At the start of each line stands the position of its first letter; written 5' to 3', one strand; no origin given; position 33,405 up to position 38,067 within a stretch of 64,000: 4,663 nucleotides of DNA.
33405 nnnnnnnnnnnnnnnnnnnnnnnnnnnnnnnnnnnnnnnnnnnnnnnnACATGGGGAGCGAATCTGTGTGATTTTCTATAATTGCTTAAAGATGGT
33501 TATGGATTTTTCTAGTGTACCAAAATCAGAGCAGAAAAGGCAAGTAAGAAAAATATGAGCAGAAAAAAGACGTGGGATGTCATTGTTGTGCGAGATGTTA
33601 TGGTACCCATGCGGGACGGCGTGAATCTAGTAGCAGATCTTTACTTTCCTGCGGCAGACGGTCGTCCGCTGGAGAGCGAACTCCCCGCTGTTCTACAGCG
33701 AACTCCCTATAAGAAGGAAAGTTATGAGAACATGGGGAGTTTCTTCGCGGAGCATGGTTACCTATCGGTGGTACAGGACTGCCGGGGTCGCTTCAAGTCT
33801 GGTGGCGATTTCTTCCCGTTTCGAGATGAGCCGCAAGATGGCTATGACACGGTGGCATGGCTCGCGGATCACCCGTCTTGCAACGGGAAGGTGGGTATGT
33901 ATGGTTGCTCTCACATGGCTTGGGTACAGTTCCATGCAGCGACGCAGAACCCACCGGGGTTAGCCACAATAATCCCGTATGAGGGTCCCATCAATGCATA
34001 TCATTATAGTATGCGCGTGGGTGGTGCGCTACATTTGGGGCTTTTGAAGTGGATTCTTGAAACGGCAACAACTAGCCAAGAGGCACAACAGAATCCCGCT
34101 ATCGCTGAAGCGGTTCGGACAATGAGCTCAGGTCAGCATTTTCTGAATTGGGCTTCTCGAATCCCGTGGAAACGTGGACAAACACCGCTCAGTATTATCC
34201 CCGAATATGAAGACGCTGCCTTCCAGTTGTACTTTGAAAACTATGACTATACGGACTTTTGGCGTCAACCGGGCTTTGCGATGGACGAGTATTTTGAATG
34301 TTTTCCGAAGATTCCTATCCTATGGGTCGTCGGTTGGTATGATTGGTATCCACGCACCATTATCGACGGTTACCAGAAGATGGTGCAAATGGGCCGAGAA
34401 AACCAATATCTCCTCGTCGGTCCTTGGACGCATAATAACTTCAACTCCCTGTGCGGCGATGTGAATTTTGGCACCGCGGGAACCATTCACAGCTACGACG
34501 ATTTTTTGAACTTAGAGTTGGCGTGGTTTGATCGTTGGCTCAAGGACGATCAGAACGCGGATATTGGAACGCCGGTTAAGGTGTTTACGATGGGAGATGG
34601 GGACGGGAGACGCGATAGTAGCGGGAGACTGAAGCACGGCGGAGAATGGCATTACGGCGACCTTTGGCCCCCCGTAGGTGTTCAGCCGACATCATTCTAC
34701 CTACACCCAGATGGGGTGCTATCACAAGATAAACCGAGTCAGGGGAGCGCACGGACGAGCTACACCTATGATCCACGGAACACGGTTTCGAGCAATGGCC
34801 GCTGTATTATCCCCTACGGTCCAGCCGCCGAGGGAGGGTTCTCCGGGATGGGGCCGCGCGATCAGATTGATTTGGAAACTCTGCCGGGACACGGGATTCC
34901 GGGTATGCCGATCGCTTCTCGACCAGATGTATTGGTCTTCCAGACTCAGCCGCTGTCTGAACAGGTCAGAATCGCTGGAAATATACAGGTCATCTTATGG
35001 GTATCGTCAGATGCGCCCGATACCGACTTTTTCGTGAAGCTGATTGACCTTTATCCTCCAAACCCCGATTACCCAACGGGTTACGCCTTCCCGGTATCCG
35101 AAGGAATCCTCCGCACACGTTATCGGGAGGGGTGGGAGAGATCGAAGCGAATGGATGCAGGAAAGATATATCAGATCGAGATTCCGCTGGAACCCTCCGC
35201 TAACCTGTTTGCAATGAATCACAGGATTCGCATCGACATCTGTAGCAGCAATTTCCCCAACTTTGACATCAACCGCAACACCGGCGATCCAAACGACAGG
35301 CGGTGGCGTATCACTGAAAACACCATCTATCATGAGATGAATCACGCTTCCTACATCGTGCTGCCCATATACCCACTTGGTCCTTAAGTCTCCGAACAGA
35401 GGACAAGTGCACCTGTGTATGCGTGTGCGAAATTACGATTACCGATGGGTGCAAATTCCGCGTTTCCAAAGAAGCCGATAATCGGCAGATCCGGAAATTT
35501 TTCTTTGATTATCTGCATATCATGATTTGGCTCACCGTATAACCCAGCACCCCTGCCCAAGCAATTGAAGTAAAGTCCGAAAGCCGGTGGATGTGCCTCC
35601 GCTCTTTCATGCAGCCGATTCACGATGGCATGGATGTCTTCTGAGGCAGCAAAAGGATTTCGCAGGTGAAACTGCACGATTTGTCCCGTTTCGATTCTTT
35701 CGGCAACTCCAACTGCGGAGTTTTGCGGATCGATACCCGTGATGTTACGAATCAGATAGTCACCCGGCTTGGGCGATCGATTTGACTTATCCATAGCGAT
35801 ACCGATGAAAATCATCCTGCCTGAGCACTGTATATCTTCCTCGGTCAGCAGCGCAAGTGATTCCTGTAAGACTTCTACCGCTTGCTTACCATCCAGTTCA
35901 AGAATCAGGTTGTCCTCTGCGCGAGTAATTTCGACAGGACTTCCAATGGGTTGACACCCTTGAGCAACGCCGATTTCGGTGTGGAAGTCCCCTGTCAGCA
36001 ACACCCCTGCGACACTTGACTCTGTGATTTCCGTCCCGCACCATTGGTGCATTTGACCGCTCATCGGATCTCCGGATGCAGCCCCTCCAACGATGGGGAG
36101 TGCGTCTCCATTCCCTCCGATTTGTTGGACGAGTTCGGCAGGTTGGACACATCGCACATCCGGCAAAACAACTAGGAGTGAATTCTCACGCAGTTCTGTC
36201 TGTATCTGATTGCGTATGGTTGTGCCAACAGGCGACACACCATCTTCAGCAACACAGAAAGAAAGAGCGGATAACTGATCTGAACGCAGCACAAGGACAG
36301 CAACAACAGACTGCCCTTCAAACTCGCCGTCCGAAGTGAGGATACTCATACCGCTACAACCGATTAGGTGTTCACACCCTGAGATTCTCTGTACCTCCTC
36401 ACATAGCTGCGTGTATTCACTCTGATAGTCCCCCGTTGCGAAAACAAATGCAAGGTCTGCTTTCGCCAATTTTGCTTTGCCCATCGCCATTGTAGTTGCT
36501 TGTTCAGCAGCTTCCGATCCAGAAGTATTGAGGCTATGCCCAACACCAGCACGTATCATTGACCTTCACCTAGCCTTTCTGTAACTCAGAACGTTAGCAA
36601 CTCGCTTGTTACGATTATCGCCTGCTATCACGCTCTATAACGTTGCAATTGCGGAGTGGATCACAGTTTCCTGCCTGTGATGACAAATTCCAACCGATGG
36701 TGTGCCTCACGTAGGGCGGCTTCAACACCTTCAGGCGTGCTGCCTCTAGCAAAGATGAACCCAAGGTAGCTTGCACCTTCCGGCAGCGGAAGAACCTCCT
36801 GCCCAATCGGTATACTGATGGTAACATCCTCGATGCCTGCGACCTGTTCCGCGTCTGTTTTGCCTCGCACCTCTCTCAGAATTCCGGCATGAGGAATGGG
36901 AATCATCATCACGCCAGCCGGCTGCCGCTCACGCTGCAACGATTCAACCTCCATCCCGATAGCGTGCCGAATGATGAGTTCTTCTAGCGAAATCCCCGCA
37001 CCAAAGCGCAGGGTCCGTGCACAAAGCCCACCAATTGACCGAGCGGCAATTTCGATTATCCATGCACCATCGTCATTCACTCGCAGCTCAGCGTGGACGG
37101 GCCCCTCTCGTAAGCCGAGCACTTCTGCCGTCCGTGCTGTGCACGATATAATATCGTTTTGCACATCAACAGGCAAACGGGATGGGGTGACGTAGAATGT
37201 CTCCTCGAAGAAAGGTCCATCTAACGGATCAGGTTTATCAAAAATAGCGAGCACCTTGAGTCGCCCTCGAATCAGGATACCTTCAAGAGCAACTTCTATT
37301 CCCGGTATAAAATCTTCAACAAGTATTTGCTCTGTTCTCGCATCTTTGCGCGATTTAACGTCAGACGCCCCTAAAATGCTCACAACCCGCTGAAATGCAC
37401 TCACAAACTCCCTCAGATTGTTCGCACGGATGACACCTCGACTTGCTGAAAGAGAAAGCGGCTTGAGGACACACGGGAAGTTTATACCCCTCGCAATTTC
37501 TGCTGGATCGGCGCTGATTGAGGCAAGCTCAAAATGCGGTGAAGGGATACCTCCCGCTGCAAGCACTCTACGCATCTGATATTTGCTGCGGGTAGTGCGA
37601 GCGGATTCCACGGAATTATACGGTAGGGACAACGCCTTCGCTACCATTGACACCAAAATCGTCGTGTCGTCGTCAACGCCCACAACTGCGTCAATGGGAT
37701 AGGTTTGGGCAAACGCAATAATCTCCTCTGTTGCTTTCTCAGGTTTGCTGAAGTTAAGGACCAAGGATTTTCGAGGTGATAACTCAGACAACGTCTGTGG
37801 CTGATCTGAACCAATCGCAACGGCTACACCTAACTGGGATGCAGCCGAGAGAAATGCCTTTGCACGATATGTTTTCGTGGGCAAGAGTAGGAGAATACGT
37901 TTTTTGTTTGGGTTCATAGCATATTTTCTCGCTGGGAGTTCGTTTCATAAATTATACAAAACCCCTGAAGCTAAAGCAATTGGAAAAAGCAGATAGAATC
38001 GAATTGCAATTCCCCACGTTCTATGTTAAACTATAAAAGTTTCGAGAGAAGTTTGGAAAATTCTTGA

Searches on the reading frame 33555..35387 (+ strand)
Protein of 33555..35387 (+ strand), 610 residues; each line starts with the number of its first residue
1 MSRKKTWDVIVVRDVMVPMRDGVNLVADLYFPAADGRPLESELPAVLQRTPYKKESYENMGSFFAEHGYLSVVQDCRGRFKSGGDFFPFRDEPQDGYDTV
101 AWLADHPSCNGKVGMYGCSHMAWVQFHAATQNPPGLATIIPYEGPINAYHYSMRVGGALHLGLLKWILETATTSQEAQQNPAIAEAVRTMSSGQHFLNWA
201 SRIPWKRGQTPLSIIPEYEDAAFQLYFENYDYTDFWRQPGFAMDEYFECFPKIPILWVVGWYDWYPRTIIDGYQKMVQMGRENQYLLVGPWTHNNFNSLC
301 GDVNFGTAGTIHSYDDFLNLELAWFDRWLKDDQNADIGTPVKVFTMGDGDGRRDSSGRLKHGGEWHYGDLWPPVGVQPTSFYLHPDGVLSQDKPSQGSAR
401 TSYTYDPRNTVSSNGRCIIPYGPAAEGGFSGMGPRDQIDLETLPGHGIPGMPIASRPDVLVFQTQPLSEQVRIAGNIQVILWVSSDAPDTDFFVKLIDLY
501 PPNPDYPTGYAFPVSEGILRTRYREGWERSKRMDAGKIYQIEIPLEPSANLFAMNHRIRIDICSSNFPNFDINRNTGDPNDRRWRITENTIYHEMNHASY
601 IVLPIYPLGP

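Call 9: search_protein_families(library=pfam, proteins=[window:33555-35387:+])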
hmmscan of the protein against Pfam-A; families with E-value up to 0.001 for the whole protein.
window:33555-35387:+ (610 aa): 2 families
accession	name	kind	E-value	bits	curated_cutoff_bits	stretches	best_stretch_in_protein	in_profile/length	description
PF02129.25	Peptidase_S15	-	3.4e-52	178.2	23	1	21-294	1-261/262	X-Pro dipeptidyl-peptidase (S15 family)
PF08530.16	PepX_C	-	4.6e-38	131.7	22.5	1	340-601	8-216/217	X-Pro dipeptidyl-peptidase C-terminal non-catalytic domain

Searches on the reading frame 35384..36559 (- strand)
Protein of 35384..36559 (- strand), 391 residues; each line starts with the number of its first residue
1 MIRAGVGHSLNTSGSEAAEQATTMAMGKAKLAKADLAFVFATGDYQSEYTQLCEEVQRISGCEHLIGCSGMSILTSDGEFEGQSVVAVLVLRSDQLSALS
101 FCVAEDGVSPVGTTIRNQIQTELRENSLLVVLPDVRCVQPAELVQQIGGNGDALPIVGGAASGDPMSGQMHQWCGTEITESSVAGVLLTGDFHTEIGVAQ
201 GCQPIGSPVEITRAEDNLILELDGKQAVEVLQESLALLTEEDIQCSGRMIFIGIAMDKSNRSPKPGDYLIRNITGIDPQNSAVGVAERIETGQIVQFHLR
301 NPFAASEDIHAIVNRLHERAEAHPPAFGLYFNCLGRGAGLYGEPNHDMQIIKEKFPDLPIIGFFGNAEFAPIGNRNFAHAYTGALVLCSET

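Call 9: search_protein_families(library=pfam, proteins=[window:35384-36559:-])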
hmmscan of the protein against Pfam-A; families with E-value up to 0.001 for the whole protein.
window:35384-36559:- (391 aa): 2 families
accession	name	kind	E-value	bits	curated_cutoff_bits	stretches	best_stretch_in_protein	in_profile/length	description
PF08495.15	FIST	-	1.4e-35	123.4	23.2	1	35-225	1-189/189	FIST N domain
PF10442.14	FIST_C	-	2.2e-22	80.1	28.5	1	227-371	1-131/131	FIST C domain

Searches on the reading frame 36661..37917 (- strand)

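Call 9: search_protein_families(library=pfam, proteins=[window:36661-37917:-])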
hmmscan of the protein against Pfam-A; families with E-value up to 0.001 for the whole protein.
window:36661-37917:- (418 aa): 5 families
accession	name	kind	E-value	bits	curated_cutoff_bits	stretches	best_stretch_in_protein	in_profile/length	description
PF13535.11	ATP-grasp_4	-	5.3e-32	111.1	27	1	145-300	1-158/160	ATP-grasp domain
PF18603.7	LAL_C2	-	2.8e-16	60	29.4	1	338-413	2-77/78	L-amino acid ligase C-terminal domain 2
PF18130.6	ATPgrasp_N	-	8.8e-10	39.4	27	1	24-99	2-80/81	ATP-grasp N-terminal domain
PF13549.11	ATP-grasp_5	-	2e-05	24.5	27.6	1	104-157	4-57/221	ATP-grasp domain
PF01071.24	GARS_A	-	0.00011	22.6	27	1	111-214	2-99/194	Phosphoribosylglycinamide synthetase, ATP-grasp (A) domain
